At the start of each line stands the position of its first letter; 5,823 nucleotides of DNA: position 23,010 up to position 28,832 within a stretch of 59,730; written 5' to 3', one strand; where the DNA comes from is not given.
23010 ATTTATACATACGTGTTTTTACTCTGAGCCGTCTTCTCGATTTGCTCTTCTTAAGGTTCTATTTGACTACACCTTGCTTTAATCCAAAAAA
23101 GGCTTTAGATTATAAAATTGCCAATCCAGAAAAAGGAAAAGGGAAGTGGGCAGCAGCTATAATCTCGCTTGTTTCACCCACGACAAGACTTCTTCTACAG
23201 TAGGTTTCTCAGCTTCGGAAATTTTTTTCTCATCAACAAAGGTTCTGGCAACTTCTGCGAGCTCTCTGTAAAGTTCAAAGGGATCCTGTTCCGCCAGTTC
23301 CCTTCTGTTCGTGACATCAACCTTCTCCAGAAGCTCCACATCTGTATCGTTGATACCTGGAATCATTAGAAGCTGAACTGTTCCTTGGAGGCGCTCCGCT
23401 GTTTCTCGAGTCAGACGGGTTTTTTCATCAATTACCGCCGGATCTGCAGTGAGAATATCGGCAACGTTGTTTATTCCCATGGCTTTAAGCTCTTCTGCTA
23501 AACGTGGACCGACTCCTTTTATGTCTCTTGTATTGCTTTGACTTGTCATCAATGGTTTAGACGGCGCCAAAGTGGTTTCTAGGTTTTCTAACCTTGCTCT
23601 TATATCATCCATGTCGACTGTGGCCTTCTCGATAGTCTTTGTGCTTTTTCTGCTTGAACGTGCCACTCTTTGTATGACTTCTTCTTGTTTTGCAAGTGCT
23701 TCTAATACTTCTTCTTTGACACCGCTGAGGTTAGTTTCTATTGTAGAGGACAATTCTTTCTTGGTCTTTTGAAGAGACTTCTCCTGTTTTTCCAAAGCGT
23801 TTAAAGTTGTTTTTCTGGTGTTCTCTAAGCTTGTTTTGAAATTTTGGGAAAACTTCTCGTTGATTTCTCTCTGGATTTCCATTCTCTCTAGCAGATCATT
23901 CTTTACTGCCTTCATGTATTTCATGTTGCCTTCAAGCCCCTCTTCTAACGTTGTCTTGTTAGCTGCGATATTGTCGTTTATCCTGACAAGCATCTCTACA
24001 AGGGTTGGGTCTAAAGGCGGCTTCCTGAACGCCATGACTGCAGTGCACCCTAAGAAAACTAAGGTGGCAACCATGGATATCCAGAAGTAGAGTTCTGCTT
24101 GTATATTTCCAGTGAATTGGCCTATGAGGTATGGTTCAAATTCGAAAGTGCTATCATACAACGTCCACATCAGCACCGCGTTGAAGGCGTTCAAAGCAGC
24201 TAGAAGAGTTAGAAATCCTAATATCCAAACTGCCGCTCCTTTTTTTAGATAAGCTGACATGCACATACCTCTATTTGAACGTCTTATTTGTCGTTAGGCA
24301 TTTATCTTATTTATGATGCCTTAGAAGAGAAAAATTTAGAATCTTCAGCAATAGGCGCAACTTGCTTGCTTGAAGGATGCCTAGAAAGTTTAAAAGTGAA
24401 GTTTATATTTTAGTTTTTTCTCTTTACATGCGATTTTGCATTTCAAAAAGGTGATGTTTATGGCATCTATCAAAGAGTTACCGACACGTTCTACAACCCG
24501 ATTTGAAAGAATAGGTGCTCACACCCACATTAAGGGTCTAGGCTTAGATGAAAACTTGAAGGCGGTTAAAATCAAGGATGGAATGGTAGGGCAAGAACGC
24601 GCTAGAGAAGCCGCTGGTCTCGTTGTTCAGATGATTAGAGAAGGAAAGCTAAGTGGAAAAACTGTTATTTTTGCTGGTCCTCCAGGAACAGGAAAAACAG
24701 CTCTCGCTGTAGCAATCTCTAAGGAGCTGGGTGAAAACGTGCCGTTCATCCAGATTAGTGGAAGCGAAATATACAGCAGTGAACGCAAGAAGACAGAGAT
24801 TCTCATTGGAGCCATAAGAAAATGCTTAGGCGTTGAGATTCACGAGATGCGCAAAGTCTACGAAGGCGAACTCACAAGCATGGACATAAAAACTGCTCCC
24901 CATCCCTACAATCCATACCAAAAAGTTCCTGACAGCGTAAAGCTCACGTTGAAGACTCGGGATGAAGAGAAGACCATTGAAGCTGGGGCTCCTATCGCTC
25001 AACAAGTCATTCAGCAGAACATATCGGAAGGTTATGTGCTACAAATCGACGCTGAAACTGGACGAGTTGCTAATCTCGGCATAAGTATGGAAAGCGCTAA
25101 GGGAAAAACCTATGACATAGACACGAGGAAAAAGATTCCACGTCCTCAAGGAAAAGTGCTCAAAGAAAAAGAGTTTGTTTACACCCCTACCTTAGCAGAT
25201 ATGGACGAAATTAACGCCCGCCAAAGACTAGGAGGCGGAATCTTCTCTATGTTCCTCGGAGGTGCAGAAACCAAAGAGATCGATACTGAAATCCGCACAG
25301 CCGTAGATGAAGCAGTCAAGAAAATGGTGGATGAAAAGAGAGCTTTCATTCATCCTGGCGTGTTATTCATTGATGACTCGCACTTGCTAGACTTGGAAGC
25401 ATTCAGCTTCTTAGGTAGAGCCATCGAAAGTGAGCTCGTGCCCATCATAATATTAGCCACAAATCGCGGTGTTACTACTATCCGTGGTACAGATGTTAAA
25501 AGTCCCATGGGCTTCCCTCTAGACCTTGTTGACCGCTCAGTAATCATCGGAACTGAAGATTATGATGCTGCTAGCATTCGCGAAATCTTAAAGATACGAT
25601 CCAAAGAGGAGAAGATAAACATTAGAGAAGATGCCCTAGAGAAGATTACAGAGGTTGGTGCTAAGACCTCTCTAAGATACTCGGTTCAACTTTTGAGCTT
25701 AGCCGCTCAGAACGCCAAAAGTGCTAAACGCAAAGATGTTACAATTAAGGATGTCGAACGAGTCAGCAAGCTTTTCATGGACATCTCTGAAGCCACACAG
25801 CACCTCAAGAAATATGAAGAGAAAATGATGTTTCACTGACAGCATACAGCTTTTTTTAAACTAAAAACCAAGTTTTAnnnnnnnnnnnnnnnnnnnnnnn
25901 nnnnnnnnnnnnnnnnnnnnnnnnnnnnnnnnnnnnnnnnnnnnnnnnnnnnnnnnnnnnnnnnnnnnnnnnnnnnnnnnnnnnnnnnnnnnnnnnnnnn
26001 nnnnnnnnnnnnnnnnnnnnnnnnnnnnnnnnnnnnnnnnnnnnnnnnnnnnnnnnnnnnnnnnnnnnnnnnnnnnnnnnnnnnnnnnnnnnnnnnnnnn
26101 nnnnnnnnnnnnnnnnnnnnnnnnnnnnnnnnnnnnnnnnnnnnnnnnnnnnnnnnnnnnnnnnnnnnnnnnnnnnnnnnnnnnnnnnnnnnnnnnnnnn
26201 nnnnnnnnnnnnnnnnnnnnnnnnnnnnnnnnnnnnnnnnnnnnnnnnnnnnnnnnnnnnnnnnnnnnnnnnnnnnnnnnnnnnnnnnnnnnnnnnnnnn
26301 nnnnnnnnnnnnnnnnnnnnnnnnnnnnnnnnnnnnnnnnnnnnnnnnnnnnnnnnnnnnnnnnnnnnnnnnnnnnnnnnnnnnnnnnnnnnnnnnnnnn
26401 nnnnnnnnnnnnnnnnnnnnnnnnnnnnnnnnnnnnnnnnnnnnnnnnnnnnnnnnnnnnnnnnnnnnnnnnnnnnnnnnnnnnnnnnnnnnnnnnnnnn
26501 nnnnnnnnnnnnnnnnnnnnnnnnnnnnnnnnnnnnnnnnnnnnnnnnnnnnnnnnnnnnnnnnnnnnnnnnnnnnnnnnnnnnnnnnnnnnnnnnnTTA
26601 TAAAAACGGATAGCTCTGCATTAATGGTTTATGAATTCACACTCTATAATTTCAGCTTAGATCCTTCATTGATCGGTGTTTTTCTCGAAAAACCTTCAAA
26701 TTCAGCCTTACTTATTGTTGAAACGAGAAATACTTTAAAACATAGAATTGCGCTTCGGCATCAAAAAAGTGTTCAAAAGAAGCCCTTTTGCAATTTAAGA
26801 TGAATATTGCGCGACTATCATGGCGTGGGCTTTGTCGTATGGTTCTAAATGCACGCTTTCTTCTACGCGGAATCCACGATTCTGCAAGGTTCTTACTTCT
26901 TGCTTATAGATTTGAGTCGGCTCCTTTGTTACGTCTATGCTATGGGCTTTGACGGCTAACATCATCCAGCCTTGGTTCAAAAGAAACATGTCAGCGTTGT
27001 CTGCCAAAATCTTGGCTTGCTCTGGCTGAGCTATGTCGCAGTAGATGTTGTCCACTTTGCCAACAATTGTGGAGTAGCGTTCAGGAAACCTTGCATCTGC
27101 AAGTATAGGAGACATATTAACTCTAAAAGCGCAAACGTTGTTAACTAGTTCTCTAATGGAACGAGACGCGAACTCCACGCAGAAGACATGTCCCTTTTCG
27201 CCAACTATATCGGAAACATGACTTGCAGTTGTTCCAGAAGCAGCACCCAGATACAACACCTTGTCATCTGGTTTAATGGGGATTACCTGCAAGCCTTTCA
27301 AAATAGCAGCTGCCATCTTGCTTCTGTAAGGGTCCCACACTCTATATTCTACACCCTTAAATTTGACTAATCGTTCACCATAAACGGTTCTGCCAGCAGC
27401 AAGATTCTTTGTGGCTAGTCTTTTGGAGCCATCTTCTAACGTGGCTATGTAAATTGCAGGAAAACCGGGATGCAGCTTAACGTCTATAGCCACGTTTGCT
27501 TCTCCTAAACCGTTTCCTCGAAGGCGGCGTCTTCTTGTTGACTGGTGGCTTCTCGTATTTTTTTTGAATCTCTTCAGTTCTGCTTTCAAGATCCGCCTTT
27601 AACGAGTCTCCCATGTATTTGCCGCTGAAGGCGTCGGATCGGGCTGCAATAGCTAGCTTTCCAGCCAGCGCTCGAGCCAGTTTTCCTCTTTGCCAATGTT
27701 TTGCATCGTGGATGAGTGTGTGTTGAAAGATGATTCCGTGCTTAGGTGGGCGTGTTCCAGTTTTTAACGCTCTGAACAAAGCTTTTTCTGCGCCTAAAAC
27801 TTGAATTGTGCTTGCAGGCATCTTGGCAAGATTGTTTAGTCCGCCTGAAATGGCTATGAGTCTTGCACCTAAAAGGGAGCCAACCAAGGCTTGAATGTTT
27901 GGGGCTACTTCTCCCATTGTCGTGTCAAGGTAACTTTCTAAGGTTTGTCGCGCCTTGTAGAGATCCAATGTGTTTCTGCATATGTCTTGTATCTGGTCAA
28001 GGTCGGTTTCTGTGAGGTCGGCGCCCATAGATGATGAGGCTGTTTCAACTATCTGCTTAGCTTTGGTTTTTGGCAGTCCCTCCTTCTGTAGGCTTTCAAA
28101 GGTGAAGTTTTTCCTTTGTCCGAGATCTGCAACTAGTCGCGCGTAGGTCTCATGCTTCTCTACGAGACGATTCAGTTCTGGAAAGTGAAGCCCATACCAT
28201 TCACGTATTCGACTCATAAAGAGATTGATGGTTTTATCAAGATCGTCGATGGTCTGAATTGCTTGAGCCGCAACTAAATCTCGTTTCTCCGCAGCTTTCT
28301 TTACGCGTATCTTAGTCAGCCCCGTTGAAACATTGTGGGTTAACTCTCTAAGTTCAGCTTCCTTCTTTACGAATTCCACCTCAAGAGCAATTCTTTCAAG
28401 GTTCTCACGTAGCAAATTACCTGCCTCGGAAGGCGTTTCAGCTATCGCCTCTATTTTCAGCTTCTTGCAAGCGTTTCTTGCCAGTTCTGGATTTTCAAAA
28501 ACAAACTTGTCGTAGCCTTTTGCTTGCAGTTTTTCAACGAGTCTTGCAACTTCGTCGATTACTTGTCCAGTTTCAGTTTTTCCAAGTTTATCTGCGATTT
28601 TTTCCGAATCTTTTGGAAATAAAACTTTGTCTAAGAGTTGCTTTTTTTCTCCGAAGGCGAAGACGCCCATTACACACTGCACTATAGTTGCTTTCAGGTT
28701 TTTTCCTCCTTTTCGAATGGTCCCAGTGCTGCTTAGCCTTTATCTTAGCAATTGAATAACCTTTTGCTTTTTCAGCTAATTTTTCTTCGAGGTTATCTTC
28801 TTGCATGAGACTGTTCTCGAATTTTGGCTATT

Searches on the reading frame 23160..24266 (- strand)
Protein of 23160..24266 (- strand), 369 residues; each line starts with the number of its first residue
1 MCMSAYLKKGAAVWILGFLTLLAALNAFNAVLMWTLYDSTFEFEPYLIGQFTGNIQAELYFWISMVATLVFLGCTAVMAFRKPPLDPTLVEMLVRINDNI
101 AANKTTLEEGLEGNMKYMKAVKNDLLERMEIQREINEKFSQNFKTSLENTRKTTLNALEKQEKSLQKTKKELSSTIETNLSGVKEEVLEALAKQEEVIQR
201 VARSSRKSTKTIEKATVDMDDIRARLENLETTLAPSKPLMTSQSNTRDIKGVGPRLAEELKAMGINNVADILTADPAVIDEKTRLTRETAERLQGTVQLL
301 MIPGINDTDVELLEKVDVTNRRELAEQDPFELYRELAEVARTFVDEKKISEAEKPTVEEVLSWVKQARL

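Call 71: search_protein_families(library=pfam, proteins=[window:23160-24266:-], max_evalue=0.00001)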
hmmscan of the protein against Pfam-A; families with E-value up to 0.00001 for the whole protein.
window:23160-24266:- (369 aa): 3 families
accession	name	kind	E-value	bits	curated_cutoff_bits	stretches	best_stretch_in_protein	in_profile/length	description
PF14229.12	DUF4332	-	6.6e-15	55.8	23.2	1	251-368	2-120/122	Domain of unknown function (DUF4332)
PF11731.14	Cdd1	-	3.7e-09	37.1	25.5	0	296-345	5-54/86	Pathogenicity locus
PF14520.12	HHH_5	-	6.9e-09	36.5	27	1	248-293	6-51/57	Helix-hairpin-helix domain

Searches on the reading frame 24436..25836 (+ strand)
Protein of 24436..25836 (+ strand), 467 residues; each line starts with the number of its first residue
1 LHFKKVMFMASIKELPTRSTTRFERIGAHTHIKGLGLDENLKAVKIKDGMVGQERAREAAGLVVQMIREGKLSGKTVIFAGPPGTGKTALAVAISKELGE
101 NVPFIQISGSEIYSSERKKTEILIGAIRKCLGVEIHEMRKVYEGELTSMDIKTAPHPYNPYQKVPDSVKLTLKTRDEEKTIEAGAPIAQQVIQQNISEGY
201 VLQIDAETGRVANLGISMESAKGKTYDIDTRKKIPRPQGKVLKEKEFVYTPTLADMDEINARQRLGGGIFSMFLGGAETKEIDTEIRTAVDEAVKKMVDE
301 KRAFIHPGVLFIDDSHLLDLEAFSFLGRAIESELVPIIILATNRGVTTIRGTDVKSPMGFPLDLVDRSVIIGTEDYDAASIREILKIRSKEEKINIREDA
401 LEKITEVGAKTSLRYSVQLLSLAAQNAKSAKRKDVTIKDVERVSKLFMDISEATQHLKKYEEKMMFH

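Call 71: search_protein_families(library=pfam, proteins=[window:24436-25836:+], max_evalue=0.00001)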
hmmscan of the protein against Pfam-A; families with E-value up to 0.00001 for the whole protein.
window:24436-25836:+ (467 aa): 4 families
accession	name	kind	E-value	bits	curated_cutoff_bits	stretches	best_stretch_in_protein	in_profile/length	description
PF06068.19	TIP49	-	1e-129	433.1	23.8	1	25-377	1-345/347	TIP49 P-loop domain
PF17856.7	TIP49_C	-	1.9e-23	82.8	24.5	1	384-449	1-66/66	TIP49 AAA-lid domain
PF00004.35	AAA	-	5.6e-11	43.5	21.2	1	77-118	1-40/131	ATPase family associated with various cellular activities (AAA)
PF05496.18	RuvB_N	-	4.1e-09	36.8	27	1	49-103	8-62/159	Holliday junction DNA helicase RuvB P-loop domain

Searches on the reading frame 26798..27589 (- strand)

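Call 71: search_protein_families(library=pfam, proteins=[window:26798-27589:-], max_evalue=0.00001)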
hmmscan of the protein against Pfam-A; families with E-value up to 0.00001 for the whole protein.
window:26798-27589:- (264 aa): 1 family
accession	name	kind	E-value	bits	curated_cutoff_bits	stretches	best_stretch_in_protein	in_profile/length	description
PF01269.23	Fibrillarin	-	5.7e-98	327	27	1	38-263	2-226/227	Fibrillarin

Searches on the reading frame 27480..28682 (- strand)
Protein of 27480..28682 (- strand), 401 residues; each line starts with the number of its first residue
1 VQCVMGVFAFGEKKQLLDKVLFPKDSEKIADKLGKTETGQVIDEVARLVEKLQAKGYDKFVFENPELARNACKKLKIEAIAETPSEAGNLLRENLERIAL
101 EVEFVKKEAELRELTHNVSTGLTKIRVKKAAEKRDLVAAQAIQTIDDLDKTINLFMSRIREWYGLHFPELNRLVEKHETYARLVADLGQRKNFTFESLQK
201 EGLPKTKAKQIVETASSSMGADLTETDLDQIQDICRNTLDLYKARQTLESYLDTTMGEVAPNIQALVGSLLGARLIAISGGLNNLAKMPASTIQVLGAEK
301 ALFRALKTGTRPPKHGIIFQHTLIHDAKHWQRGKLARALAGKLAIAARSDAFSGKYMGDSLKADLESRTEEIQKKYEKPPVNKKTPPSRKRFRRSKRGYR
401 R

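Call 71: search_protein_families(library=pfam, proteins=[window:27480-28682:-], max_evalue=0.00001)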
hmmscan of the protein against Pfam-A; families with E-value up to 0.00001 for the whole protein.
window:27480-28682:- (401 aa): 2 families
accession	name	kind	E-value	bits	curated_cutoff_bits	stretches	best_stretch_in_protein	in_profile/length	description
PF01798.23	Nop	-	1.6e-78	263.7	25.4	1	145-370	2-227/228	snoRNA binding domain, fibrillarin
PF21572.2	Nop5_56-rel_N_Arc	-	7.4e-18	65.6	27.8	1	2-124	6-124/128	Archaeal Nop5/56-rel, N-terminal domain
